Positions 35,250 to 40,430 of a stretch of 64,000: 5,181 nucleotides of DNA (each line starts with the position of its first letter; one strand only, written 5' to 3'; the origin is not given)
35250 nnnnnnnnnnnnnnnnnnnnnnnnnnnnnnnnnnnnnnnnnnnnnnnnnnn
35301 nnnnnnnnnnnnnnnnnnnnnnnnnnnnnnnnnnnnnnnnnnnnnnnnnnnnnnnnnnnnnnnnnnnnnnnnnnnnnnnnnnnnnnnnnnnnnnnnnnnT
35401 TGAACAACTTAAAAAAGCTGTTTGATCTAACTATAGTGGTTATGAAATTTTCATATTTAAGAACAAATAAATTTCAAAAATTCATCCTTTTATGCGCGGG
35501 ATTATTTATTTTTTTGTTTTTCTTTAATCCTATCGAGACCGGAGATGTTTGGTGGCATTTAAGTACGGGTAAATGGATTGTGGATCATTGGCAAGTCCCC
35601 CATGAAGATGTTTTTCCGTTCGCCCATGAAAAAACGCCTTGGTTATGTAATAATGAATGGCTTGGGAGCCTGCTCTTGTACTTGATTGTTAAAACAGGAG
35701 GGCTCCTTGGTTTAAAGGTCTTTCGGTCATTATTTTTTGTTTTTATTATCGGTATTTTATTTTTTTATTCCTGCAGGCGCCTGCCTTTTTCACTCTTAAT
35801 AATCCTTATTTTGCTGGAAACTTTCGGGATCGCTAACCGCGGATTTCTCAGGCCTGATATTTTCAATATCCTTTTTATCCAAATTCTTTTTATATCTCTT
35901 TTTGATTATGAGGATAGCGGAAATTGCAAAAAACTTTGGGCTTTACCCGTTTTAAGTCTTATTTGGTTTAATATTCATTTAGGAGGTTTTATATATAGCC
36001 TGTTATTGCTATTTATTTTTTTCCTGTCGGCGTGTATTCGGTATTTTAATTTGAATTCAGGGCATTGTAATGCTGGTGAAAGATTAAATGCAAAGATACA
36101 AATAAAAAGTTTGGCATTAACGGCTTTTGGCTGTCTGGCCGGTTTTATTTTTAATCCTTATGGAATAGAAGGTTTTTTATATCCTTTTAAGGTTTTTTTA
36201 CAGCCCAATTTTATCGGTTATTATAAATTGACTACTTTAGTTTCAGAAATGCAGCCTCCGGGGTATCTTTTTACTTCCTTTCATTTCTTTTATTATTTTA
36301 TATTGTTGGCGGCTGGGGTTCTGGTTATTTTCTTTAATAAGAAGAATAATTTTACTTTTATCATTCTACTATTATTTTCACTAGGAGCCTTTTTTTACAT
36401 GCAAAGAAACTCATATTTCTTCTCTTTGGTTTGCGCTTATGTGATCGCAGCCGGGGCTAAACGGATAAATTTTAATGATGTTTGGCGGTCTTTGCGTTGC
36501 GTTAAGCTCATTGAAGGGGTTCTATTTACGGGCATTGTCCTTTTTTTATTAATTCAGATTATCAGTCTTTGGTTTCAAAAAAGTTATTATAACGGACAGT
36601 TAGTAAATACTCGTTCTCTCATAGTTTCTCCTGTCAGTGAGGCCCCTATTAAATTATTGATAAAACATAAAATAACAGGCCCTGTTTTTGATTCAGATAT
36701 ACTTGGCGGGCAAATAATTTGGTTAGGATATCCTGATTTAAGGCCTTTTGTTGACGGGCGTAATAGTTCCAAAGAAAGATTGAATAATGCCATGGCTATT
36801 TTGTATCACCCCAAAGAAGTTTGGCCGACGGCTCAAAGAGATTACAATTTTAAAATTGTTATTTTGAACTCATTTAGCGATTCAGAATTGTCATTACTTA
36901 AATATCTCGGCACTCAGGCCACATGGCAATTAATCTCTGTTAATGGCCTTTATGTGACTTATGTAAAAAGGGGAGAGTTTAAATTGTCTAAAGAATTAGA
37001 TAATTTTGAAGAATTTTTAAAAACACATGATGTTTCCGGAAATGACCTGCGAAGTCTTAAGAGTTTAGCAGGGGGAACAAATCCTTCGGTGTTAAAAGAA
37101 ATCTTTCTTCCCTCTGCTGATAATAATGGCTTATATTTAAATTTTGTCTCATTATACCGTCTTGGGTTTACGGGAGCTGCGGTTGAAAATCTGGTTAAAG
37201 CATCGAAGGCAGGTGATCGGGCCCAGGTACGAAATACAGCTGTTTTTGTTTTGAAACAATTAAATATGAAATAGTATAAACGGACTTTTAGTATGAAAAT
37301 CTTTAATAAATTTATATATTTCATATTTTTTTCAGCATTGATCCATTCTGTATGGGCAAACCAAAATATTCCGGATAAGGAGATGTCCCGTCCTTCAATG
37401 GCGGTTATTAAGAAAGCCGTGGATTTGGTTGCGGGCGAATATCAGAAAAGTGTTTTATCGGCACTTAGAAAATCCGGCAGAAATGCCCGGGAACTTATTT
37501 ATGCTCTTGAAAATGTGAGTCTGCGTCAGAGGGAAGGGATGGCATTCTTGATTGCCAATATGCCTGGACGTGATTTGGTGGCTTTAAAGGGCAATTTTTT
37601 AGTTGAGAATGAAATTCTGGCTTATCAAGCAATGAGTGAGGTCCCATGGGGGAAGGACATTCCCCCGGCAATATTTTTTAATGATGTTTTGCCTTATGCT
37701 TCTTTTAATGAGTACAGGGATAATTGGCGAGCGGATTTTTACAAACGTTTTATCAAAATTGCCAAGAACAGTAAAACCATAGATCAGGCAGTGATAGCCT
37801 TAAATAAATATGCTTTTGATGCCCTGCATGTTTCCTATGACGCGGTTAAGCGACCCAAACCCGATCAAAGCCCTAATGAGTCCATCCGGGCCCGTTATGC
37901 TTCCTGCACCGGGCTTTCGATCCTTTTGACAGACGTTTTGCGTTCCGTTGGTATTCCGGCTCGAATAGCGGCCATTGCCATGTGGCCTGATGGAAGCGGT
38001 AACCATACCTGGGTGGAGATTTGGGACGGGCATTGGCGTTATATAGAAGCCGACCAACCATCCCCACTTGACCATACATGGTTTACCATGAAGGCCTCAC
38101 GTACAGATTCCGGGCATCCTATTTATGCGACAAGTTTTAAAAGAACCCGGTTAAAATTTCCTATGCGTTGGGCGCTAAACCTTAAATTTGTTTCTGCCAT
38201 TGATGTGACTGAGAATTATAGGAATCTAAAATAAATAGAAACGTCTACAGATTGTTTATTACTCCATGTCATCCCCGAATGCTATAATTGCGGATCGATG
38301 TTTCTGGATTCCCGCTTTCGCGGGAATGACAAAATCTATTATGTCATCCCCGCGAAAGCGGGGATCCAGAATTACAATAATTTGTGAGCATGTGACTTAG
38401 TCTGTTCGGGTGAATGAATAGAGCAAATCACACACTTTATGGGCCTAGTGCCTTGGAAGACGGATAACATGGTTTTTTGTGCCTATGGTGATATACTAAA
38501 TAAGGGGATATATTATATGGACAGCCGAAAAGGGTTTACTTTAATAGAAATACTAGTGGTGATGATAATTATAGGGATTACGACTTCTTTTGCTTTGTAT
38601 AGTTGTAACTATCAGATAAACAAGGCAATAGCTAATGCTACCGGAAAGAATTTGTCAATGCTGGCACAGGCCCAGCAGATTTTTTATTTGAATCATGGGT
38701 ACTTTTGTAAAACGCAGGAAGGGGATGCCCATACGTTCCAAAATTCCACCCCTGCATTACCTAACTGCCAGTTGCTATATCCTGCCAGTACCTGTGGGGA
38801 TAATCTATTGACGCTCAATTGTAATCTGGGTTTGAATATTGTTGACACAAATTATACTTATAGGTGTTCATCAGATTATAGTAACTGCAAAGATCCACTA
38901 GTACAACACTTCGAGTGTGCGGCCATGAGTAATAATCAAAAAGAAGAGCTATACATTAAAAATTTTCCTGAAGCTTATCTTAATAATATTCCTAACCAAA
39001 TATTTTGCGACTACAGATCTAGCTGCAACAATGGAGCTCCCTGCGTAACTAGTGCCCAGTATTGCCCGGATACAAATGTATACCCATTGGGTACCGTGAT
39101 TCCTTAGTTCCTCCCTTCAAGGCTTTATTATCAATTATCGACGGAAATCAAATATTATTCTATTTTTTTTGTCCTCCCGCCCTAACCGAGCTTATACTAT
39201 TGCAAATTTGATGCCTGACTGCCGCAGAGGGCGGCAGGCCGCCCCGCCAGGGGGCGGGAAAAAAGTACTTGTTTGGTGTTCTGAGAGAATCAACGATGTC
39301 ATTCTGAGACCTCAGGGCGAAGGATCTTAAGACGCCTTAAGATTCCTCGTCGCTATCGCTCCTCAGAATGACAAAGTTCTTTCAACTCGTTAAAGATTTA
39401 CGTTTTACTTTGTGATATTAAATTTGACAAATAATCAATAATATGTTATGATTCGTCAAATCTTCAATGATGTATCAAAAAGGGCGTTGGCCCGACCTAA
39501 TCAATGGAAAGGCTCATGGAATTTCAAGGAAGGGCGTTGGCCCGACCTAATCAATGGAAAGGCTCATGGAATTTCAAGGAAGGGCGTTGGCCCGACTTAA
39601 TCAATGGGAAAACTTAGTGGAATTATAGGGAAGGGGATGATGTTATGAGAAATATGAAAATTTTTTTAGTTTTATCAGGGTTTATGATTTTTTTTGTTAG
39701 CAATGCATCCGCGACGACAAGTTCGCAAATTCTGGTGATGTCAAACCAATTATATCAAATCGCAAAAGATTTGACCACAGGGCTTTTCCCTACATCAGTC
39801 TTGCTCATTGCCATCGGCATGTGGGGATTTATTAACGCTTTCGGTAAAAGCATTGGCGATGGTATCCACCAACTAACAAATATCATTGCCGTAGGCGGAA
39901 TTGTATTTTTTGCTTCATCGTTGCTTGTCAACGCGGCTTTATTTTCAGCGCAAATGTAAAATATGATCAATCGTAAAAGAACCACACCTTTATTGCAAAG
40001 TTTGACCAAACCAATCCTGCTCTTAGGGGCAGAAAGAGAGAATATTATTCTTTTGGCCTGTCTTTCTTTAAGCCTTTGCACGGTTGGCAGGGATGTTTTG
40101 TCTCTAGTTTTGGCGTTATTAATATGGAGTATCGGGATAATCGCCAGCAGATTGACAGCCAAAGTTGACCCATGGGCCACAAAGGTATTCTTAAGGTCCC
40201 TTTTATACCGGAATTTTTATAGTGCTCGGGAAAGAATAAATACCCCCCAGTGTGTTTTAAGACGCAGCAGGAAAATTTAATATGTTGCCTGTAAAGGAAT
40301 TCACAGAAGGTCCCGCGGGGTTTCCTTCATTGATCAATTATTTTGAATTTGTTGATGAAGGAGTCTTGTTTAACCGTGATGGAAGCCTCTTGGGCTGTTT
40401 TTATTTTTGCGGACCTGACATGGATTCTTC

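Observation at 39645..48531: Compact Trb/VirB-type type IV secretion locus with no coupling protein, relaxase or integration/replication genes in reach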

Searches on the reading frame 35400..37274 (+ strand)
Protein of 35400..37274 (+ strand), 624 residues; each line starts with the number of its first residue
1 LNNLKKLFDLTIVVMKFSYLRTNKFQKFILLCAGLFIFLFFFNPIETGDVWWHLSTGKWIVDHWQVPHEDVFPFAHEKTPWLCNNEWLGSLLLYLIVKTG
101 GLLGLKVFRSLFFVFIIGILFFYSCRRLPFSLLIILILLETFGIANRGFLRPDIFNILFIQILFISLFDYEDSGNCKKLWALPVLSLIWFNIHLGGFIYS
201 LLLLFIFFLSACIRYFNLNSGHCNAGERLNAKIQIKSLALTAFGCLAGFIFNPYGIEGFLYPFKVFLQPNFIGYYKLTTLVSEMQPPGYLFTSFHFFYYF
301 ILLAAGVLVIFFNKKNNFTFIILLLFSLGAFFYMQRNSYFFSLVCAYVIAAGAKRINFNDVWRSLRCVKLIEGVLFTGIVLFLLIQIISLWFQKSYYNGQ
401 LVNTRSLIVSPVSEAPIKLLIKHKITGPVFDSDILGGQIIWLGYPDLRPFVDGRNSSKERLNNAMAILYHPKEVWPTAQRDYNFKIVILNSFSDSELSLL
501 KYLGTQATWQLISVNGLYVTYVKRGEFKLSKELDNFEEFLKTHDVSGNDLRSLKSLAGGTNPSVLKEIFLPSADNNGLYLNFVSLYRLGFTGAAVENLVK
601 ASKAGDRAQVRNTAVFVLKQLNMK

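Call 5: search_protein_families(library=pfam, proteins=[window:35400-37274:+], max_evalue=0.001)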
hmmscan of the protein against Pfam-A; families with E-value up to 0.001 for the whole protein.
window:35400-37274:+ (624 aa): 0 families

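Call 60: search_protein_families(library=pfam, proteins=[window:35400-37274:+], max_evalue=0.01)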
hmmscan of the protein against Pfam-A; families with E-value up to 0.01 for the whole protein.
window:35400-37274:+ (624 aa): 0 families

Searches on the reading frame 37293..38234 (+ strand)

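Call 5: search_protein_families(library=pfam, proteins=[window:37293-38234:+], max_evalue=0.001)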
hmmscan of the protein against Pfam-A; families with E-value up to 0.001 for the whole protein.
window:37293-38234:+ (313 aa): 1 family
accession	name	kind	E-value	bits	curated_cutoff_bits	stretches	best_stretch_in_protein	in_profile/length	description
PF01841.26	Transglut_core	-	4.4e-13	49.9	23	1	158-249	9-104/108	Transglutaminase-like superfamily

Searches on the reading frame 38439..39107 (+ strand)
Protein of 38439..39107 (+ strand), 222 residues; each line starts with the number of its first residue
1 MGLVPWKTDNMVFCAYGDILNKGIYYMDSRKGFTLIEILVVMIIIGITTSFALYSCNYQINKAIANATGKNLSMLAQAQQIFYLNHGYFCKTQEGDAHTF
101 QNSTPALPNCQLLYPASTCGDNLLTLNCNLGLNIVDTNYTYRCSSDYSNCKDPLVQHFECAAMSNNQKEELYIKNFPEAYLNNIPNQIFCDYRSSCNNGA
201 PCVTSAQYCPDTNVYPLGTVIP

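Call 5: search_protein_families(library=pfam, proteins=[window:38439-39107:+], max_evalue=0.001)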
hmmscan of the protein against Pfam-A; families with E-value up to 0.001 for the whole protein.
window:38439-39107:+ (222 aa): 1 family
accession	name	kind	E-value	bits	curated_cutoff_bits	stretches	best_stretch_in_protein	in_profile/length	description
PF07963.17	N_methyl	-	9.7e-08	31.7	21.2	1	27-52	1-26/27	Prokaryotic N-terminal methylation motif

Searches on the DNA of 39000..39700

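Call 75: search_rna_families(source=window, start=39000, end=39700, threshold=evalue, max_evalue=1)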
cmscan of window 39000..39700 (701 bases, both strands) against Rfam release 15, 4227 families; matches with E-value up to 1: 1.
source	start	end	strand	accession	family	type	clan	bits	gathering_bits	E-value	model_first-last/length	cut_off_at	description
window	39587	39684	-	RF02706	TeloSII_ncR30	Gene; sRNA;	-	14.5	86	0.78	1-226/226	no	TeloSII non coding RNA 30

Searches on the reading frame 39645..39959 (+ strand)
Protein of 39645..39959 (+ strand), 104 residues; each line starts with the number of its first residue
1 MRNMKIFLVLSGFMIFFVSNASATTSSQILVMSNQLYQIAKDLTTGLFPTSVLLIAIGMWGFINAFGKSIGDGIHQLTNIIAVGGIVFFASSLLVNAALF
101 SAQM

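Call 3: search_protein_families(library=pfam, proteins=[window:39645-39959:+], max_evalue=0.01)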
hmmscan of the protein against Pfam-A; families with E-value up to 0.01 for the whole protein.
window:39645-39959:+ (104 aa): 1 family
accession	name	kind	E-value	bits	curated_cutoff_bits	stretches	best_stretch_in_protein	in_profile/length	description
PF04956.18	TrbC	-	0.00012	22.6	27.9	1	3-93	10-94/98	TrbC/VIRB2 pilin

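Call 6: search_protein_families(library=ncbifam, proteins=[window:39645-39959:+], max_evalue=0.01)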
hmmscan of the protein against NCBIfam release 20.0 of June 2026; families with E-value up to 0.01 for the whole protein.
window:39645-39959:+ (104 aa): 0 families

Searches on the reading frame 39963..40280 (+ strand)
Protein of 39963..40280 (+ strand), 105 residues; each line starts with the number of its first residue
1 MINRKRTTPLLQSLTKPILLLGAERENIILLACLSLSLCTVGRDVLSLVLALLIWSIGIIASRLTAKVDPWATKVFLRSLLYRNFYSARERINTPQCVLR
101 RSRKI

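Call 3: search_protein_families(library=pfam, proteins=[window:39963-40280:+], max_evalue=0.01)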
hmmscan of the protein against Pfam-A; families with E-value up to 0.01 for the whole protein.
window:39963-40280:+ (105 aa): 1 family
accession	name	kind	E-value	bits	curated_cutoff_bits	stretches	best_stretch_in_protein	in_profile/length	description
PF05101.18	VirB3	-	3.9e-06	27.5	23.9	1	7-76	2-67/84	Type IV secretory pathway, VirB3-like protein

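Call 6: search_protein_families(library=ncbifam, proteins=[window:39963-40280:+], max_evalue=0.01)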
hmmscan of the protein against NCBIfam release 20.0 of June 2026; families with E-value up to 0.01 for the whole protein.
window:39963-40280:+ (105 aa): 1 family
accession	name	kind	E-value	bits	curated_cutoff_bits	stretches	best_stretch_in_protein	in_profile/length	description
NF010395.0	PRK13823.1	subfamily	8e-16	58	60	1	5-90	3-88/103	conjugal transfer protein TrbD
